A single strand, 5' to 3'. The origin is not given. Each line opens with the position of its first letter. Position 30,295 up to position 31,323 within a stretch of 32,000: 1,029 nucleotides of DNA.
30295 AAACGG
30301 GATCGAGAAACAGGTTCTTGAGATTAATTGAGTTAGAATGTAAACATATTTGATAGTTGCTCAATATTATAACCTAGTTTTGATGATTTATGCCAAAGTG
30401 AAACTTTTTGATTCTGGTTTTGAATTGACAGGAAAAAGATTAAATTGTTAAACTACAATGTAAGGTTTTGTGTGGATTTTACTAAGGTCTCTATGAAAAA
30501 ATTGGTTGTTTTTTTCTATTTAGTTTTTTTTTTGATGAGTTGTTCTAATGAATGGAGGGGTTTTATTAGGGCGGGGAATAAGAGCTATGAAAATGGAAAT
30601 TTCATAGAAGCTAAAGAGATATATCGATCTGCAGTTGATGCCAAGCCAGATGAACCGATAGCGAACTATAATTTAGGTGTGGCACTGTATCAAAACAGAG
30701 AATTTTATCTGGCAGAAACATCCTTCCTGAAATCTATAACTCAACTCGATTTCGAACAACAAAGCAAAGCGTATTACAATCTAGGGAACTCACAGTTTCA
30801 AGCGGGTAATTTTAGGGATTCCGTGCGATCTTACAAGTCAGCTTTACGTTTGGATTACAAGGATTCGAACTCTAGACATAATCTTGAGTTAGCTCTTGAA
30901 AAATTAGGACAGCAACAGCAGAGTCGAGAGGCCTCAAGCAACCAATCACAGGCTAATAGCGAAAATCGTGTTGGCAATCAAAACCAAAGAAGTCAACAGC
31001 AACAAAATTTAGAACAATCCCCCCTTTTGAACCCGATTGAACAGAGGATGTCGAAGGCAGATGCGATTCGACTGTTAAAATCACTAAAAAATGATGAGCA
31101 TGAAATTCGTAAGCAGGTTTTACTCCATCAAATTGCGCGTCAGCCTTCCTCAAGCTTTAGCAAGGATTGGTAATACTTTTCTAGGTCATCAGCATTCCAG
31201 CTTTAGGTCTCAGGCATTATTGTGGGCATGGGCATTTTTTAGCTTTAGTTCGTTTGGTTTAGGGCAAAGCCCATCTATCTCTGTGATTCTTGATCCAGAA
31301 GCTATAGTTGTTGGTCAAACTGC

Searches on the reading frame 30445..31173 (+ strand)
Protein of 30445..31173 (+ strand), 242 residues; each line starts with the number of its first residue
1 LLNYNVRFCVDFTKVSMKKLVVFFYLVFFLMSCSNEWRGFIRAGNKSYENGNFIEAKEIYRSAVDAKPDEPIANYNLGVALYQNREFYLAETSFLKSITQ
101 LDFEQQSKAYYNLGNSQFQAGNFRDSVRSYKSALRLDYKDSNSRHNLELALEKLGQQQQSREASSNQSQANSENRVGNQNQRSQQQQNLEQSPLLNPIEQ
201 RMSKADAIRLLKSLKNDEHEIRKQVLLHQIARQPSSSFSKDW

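Call 12: search_protein_families(library=pfam, proteins=[window:30445-31173:+])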
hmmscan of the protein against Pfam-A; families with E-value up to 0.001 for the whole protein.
window:30445-31173:+ (242 aa): 9 families
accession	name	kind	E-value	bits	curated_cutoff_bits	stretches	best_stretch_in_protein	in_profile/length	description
PF00515.34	TPR_1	-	1.1e-12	47.6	27.8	1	108-137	2-31/34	Tetratricopeptide repeat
PF07719.23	TPR_2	-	1.8e-12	46.7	27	1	108-139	2-33/34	Tetratricopeptide repeat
PF13432.12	TPR_16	-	3.7e-12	46.9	32.7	1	48-96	8-56/65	Tetratricopeptide repeat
PF13414.12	TPR_11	-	1.5e-10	41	26.8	1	44-84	1-41/42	TPR repeat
PF13181.12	TPR_8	-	1.1e-07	31.9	25.7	0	108-139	2-33/34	Tetratricopeptide repeat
PF13424.12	TPR_12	-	5.7e-06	26.9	30.1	1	72-137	4-75/77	Tetratricopeptide repeat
PF14559.12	TPR_19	-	9.5e-06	26.3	25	0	49-87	3-41/68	Tetratricopeptide repeat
PF13431.12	TPR_17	-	8.9e-05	22.9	24.4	0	60-87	2-29/34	Tetratricopeptide repeat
PF13428.12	TPR_14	-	0.00028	21.7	23.5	0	49-78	13-42/44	Tetratricopeptide repeat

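Call 69: find_encoding_contigs(protein=window:30445-31173:+, flank=10000, max_places=2)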
Protein window:30445-31173:+ (242 aa): no gene with exactly this product is on record in the collection.
